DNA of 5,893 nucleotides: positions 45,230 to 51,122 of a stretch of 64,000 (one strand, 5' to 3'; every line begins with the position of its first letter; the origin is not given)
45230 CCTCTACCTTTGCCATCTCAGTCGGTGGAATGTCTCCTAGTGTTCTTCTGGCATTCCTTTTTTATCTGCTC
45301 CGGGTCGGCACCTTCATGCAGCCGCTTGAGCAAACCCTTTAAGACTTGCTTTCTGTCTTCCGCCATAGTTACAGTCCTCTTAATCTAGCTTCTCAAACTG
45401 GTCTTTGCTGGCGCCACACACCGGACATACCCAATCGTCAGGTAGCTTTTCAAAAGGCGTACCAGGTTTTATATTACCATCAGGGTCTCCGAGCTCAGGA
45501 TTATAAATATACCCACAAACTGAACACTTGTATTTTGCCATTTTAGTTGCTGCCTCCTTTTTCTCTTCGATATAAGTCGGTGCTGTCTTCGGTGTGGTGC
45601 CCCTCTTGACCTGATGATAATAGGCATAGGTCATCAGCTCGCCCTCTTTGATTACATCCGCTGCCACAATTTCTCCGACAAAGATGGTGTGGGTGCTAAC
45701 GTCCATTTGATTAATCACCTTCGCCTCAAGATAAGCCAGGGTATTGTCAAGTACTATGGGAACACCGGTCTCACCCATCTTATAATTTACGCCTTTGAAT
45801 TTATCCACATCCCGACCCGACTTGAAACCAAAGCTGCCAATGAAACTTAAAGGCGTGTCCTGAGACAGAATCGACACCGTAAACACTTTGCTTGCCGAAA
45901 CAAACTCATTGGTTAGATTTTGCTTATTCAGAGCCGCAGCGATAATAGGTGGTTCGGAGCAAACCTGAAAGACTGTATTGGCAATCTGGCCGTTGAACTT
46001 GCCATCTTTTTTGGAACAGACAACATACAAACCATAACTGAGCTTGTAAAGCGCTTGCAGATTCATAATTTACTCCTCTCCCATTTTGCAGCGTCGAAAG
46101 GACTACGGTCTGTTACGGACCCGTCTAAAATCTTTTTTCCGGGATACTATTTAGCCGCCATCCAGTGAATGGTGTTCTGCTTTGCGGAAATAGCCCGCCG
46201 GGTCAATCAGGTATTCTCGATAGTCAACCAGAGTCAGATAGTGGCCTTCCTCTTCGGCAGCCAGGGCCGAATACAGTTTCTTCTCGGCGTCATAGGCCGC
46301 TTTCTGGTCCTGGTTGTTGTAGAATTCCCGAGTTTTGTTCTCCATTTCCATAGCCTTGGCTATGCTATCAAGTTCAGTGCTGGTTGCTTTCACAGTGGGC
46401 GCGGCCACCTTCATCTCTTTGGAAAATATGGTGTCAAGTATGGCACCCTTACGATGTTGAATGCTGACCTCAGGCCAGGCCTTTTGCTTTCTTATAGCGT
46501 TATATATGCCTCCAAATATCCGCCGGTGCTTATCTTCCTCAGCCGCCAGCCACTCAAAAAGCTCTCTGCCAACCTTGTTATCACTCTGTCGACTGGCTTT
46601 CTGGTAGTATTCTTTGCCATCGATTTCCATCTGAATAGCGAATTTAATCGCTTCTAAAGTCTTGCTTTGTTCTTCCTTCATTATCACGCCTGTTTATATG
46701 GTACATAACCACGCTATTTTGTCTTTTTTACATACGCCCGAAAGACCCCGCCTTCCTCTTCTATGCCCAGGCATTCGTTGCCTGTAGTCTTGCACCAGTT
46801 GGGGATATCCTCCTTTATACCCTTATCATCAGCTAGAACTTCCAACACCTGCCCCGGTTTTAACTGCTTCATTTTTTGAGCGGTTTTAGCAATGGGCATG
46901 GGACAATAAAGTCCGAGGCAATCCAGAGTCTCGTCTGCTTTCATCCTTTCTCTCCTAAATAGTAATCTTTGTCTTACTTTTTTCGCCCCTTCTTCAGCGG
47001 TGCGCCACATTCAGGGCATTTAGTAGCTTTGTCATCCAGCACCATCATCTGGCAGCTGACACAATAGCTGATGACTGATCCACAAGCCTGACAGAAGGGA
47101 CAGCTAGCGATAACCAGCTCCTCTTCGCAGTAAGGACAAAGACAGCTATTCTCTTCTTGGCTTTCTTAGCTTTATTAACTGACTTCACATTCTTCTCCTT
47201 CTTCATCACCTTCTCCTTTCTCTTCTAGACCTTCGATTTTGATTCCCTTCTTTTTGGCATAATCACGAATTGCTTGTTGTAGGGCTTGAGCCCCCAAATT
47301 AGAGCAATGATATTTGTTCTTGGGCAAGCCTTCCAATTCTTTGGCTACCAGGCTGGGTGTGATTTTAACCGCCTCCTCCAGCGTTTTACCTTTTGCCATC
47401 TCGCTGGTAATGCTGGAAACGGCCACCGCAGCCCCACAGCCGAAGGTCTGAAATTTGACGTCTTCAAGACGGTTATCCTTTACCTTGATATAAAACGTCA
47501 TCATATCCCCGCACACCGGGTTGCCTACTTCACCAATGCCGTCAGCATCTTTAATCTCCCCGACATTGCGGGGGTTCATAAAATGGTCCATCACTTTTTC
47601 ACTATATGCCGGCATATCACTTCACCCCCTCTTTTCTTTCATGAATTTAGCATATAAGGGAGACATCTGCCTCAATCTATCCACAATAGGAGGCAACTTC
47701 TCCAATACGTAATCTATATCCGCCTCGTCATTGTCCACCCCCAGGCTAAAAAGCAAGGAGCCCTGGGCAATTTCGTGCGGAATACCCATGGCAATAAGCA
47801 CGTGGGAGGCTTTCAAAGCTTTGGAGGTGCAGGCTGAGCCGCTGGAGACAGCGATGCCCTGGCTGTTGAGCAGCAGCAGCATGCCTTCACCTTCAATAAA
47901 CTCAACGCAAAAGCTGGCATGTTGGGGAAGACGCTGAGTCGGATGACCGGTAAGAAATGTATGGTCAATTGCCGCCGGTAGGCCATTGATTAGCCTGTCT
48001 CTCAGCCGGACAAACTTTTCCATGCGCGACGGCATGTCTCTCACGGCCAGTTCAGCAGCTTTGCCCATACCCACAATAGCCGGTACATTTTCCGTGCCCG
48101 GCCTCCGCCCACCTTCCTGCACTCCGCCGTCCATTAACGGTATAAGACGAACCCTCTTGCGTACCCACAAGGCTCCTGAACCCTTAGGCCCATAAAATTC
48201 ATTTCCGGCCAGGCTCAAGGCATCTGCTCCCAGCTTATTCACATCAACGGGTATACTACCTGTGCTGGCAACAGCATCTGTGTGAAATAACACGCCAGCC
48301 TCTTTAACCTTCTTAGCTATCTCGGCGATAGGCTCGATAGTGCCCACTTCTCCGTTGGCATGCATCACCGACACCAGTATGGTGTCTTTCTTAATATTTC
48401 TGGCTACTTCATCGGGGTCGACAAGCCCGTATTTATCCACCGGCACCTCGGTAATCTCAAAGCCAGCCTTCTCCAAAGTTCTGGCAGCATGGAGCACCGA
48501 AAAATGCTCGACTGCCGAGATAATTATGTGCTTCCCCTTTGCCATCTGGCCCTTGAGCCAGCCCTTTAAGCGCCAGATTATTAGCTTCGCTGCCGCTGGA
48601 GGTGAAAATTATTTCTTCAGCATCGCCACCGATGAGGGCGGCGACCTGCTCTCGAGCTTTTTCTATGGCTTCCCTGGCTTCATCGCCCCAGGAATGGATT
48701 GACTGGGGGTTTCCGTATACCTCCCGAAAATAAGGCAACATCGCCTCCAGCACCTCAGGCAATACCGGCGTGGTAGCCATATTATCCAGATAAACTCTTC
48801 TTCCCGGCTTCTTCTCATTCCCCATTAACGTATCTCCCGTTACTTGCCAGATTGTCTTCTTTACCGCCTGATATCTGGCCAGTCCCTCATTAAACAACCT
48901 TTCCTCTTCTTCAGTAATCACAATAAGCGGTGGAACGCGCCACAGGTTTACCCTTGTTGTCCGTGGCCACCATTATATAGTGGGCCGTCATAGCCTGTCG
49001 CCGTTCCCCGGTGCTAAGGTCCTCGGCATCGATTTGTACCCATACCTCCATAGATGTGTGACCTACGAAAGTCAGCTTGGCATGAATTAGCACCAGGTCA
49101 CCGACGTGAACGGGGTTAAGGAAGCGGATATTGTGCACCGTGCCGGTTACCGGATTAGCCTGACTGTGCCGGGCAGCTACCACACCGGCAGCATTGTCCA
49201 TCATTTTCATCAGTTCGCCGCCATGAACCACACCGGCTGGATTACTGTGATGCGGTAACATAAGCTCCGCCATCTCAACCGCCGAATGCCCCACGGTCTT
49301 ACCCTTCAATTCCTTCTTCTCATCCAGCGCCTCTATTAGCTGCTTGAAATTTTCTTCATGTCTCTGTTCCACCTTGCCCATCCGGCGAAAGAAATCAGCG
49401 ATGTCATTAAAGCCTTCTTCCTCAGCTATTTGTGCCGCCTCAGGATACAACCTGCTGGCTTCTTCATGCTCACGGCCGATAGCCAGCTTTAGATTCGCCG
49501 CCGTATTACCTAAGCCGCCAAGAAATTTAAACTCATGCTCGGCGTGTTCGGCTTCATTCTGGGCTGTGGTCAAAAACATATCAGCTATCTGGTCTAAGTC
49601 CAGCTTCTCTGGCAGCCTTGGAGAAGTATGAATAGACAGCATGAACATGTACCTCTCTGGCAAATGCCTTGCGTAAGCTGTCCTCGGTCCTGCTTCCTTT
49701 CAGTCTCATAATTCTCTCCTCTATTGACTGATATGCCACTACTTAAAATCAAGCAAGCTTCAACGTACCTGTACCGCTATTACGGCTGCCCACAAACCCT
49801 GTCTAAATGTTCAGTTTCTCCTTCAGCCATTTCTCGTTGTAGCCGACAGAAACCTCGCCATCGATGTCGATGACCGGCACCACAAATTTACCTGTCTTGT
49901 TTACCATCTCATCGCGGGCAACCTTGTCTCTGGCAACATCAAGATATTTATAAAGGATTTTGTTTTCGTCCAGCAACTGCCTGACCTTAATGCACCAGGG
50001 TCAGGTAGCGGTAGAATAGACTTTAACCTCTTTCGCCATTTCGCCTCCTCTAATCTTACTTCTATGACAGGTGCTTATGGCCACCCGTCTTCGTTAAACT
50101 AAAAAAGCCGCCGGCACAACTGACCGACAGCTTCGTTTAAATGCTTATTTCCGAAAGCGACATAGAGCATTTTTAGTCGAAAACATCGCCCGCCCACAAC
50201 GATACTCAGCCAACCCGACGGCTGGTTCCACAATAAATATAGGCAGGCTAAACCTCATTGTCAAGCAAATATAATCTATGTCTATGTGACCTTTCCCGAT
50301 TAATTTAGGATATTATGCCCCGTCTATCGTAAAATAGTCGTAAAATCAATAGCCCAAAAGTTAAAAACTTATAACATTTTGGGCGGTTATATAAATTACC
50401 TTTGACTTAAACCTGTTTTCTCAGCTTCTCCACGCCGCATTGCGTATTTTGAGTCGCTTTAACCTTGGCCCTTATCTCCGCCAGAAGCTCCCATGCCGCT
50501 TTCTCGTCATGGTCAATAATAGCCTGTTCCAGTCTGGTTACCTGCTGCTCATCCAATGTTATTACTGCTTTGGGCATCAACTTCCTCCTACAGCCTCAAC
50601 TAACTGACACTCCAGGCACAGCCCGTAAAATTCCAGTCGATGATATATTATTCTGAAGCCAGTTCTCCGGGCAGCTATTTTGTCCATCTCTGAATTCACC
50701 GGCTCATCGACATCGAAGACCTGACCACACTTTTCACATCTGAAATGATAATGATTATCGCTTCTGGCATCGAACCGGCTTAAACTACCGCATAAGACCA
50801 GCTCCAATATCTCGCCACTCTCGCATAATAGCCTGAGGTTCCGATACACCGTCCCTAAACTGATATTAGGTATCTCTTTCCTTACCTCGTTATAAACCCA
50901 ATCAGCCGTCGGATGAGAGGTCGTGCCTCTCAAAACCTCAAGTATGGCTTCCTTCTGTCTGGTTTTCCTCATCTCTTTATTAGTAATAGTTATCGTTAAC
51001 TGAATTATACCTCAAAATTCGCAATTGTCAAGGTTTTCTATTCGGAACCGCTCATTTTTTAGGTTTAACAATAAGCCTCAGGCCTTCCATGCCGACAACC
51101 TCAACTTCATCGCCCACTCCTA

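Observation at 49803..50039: Candidate selenoprotein: glutaredoxin-like protein with UGA replacing the first Cys of CPWC, and a hairpin spanning the UGA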

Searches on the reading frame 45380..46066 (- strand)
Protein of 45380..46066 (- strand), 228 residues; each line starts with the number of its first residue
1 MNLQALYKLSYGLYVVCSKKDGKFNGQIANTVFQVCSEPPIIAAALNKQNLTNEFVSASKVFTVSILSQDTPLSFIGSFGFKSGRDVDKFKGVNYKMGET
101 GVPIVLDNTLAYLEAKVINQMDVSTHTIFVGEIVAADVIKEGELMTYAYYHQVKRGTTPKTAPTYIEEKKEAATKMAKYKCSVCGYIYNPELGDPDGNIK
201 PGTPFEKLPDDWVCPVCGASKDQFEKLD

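Call 34: search_protein_families(library=pfam, proteins=[window:45380-46066:-], max_evalue=0.001)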
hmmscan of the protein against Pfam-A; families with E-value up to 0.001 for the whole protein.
window:45380-46066:- (228 aa): 3 families
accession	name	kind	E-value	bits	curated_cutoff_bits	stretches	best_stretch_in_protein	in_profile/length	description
PF01613.24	Flavin_Reduct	-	8.7e-35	120.5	27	1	7-154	2-149/153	Flavin reductase like domain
PF00301.25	Rubredoxin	-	2.5e-24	85.5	23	1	178-224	1-47/47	Rubredoxin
PF21349.2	RUBY_RBDX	-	2.5e-08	33.7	26.5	1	207-225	14-30/30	Rubrerythrin, rubredoxin-like domain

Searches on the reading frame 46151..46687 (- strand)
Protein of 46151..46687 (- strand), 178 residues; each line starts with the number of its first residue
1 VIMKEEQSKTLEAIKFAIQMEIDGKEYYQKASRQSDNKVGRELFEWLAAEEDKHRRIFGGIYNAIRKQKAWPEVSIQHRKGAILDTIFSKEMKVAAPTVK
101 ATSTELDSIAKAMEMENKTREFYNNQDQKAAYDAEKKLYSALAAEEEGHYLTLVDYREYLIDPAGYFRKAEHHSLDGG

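Call 34: search_protein_families(library=pfam, proteins=[window:46151-46687:-], max_evalue=0.001)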
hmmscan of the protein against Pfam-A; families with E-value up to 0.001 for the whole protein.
window:46151-46687:- (178 aa): 1 family
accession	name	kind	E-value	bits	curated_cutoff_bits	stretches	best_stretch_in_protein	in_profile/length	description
PF02915.23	Rubrerythrin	-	8.5e-14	52.5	22.8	1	12-152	1-132/137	Rubrerythrin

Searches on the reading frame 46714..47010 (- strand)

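Call 34: search_protein_families(library=pfam, proteins=[window:46714-47010:-], max_evalue=0.001)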
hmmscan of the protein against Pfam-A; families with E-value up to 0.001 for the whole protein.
window:46714-47010:- (98 aa): 1 family
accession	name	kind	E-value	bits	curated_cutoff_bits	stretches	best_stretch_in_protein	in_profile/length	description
PF01206.22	TusA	-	1.6e-27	95.6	28.6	1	27-96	1-70/70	Sulfurtransferase TusA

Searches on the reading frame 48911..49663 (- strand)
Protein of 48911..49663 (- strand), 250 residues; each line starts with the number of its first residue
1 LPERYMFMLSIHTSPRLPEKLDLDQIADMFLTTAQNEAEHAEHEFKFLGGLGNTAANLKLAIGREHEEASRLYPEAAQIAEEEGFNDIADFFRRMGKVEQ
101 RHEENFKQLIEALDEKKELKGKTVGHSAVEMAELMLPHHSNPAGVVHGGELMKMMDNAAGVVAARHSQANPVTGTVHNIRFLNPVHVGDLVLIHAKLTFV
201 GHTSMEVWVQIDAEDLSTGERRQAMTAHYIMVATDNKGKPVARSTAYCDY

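Call 34: search_protein_families(library=pfam, proteins=[window:48911-49663:-], max_evalue=0.001)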
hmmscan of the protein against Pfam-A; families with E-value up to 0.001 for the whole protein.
window:48911-49663:- (250 aa): 3 families
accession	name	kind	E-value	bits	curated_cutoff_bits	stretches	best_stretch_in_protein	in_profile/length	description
PF03061.28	4HBT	-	3.6e-18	66.1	20.6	1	144-216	2-75/79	Thioesterase superfamily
PF02915.23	Rubrerythrin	-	7.4e-14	52.7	22.8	1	57-133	2-76/137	Rubrerythrin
PF00210.30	Ferritin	-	0.00017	22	24.5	0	22-113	29-139/142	Ferritin-like domain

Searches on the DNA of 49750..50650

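Call 52: search_rna_families(source=window, start=49750, end=50650, threshold=evalue, max_evalue=1)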
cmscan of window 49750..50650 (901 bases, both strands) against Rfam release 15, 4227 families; matches with E-value up to 1: 0.
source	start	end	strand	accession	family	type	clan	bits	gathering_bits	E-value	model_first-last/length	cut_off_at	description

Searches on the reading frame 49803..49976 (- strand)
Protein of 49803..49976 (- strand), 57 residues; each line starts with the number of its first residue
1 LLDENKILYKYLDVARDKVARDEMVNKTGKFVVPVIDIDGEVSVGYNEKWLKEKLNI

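Call 17: find_encoding_contigs(protein=window:49803-49976:-, flank=10000, max_places=10)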
Protein window:49803-49976:- (57 aa): 13 contigs read that carry it; 10 places shown.
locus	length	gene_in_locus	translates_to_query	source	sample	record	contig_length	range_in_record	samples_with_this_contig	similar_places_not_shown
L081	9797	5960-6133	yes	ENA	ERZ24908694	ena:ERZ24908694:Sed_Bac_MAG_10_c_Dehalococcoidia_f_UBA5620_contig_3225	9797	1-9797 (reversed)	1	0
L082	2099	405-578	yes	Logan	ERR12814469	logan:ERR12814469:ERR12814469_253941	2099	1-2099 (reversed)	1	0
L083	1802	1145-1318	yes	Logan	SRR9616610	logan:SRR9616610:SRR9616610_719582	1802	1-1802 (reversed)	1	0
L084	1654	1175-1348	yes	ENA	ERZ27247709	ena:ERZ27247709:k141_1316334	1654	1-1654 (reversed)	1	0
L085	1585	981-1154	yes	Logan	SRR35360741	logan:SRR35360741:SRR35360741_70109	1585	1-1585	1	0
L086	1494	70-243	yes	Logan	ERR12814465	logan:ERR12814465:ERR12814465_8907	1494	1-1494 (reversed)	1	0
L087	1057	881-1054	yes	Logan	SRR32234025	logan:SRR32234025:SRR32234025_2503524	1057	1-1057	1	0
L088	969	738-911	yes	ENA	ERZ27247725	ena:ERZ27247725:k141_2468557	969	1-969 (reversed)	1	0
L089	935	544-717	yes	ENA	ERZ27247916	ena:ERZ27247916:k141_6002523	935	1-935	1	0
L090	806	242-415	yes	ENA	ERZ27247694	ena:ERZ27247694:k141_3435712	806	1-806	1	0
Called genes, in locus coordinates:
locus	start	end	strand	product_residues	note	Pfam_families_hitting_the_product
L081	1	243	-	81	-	?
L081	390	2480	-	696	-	PF22745:Nlig-Ia, PF01653:DNA_ligase_aden, PF03120:OB_DNA_ligase, PF03119:DNA_ligase_ZBD, PF12826:HHH_2, PF14520:HHH_5, PF00533:BRCT, PF12738:PTCB-BRCT (faint)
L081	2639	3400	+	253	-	PF04199:Cyclase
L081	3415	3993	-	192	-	PF02525:Flavodoxin_2, PF03358:FMN_red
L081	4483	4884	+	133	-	PF01957:NfeD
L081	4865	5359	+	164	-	PF01475:FUR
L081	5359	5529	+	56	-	-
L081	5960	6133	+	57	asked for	PF00462:Glutaredoxin (weak)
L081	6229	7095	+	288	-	PF00210:Ferritin (faint), PF02915:Rubrerythrin, PF03061:4HBT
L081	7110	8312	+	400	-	PF00266:Aminotran_5, PF01212:Beta_elim_lyase, PF01041:DegT_DnrJ_EryC1 (weak)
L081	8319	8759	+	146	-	PF01592:NifU_N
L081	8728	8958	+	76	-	PF13248:Zn_ribbon_3 (faint)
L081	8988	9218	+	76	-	PF01206:TusA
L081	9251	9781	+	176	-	PF02915:Rubrerythrin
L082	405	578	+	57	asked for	PF00462:Glutaredoxin (weak)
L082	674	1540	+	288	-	PF00210:Ferritin (faint), PF02915:Rubrerythrin, PF03061:4HBT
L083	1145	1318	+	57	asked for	PF00462:Glutaredoxin (weak)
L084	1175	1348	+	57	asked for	PF00462:Glutaredoxin (weak)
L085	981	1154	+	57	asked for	PF00462:Glutaredoxin (weak)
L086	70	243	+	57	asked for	PF00462:Glutaredoxin (weak)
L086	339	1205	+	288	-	PF00210:Ferritin (faint), PF02915:Rubrerythrin, PF03061:4HBT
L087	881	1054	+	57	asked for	PF00462:Glutaredoxin (weak)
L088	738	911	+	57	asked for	PF00462:Glutaredoxin (weak)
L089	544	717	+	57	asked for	PF00462:Glutaredoxin (weak)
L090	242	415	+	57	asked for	PF00462:Glutaredoxin (weak)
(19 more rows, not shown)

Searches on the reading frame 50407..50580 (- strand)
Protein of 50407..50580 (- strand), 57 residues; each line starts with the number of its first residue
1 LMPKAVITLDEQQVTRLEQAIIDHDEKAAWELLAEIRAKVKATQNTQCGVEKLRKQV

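Call 34: search_protein_families(library=pfam, proteins=[window:50407-50580:-], max_evalue=0.001)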
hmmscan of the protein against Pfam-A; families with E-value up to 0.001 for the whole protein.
window:50407-50580:- (57 aa): 0 families

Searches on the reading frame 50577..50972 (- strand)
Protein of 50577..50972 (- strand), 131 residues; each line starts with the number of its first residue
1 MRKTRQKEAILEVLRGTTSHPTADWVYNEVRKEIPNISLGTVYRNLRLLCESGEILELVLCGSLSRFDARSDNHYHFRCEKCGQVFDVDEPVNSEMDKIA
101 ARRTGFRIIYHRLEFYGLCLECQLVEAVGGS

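Call 34: search_protein_families(library=pfam, proteins=[window:50577-50972:-], max_evalue=0.001)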
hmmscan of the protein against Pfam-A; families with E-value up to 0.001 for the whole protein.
window:50577-50972:- (131 aa): 2 families
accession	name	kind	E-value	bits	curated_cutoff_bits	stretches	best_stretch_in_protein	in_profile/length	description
PF01475.25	FUR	-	6.7e-29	100.9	23.1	1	1-116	4-121/121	Ferric uptake regulator family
PF24441.1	DUF7560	-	0.00066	19.8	27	0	73-93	2-22/44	Family of unknown function (DUF7560)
